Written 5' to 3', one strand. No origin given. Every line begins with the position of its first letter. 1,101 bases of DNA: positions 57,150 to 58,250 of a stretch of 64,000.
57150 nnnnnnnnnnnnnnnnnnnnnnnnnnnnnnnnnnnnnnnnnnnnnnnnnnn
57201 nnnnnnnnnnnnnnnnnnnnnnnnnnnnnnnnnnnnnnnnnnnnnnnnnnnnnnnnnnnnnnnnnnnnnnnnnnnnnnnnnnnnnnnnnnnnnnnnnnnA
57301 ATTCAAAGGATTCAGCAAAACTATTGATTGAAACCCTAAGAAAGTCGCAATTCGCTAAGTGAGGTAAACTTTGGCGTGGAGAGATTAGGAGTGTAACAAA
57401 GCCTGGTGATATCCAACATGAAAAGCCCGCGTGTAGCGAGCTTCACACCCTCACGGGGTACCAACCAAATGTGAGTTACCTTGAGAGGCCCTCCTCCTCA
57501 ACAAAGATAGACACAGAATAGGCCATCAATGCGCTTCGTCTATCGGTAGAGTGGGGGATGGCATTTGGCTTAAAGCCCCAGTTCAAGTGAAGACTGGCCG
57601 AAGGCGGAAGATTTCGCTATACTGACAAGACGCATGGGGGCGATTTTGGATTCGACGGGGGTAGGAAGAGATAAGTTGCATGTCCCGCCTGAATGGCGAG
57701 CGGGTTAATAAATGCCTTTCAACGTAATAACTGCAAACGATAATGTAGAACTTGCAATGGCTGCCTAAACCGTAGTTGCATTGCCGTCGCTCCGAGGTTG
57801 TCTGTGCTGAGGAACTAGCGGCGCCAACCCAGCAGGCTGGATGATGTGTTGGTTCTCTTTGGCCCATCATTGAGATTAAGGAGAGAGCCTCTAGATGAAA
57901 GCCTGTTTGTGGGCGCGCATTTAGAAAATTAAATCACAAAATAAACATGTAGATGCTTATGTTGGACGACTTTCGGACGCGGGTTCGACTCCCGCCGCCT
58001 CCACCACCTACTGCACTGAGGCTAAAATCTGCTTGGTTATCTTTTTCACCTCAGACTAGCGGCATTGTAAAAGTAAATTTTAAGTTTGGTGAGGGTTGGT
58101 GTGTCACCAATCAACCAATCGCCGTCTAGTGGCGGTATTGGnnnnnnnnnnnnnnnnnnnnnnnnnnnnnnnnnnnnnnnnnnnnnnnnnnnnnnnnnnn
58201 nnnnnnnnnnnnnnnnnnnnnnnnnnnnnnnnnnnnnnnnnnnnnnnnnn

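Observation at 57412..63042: Intact ssrA (tmRNA) followed 4.9 kb downstream by a direct repeat of its 3' end plus an upstream flank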

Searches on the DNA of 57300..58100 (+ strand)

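Call 57: search_dna_similar(query=window:57300-58100:+, collection=phages, mode=distant, max_evalue=0.001, max_rows=15)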
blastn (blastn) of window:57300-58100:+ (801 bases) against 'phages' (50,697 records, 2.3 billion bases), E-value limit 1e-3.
Records with a match: 36; places in all: 44; records where one place covers at least 80% of the query: 0.
Best place of each record, by identity: 90-95% 10; 80-90% 26.
By first word of the organism name: Escherichia 8; Klebsiella 8; Salmonella 7; Xanthomonas 2; Cronobacter 2; Bordetella 2; Alcaligenes 2; Enterobacteria 1; Moorella 1; Yersinia 1; and 2 more.
By host as written in the record: - 4; Klebsiella pneumoniae ST437-OXA245 2; Klebsiella pneumoniae ST15-OXA48 2; Escherichia coli 500465 2; Escherichia coli str. K-12 substr. MG1655 2; Cronobacter sakazakii 2; Salmonella enterica subsp. enterica serovar Enteritidis str. LK5 2; Salmonella enterica subsp. salamae 244/03 II 2; and 15 more.
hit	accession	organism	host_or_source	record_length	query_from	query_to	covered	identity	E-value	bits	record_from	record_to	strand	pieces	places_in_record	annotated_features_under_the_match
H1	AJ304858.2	Enterobacteria phage CP-1639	Escherichia coli 1639/77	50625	643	708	8%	80.3%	1e-5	58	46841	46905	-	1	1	ssrA: 10Sa RNA (tmRNA)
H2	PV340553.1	Escherichia phage PhiR12_4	Escherichia coli C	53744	643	708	8%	80.3%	1e-5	58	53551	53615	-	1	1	none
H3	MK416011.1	Klebsiella phage ST437-OXA245phi4.1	Klebsiella pneumoniae ST437-OXA245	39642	643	707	8%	81.5%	9e-7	61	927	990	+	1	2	none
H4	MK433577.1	Klebsiella phage ST512-KPC3phi13.6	Klebsiella pneumoniae ST512-KPC3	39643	643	707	8%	81.5%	9e-7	61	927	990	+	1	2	none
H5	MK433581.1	Klebsiella phage ST258-KPC3phi16.1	Klebsiella pneumoniae ST258-KPC3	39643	643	707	8%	81.5%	9e-7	61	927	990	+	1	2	none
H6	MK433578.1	Klebsiella phage ST15-OXA48phi14.1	Klebsiella pneumoniae ST15-OXA48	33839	643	707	8%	81.5%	9e-7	61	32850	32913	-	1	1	none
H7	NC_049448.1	Klebsiella phage ST437-OXA245phi4.1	Klebsiella pneumoniae ST437-OXA245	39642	643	707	8%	81.5%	9e-7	61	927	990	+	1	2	none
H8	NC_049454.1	Klebsiella phage ST15-OXA48phi14.1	Klebsiella pneumoniae ST15-OXA48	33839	643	707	8%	81.5%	9e-7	61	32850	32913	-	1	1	none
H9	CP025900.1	Escherichia phage 500465-1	Escherichia coli 500465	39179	643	707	8%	80.0%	4e-5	56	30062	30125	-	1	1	record has no annotation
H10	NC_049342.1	Escherichia phage 500465-1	Escherichia coli 500465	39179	643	707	8%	80.0%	4e-5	56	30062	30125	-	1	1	none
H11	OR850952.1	Salmonella phage S.Kent 1-2-1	Salmonella enterica subsp. enterica ...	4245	643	707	8%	80.0%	4e-5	56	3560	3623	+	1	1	record has no annotation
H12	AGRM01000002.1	Salmonella enterica subsp. houtenae str. ATCC BAA-1581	Homo sapiens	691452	643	707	8%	80.0%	4e-5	56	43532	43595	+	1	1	Rfam score 247.52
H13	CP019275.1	Escherichia coli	pig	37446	643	707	8%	80.0%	4e-5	56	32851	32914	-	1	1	ssrA: transfer-messenger RNA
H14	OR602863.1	Moorella phage MCACPph1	Moorella sp. ACPs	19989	650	708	7%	83.1%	3e-7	63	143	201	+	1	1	integrase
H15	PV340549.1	Escherichia phage PhiR12_1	Escherichia coli str. K-12 substr. ...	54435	669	708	5%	90.0%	4e-5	55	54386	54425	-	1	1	none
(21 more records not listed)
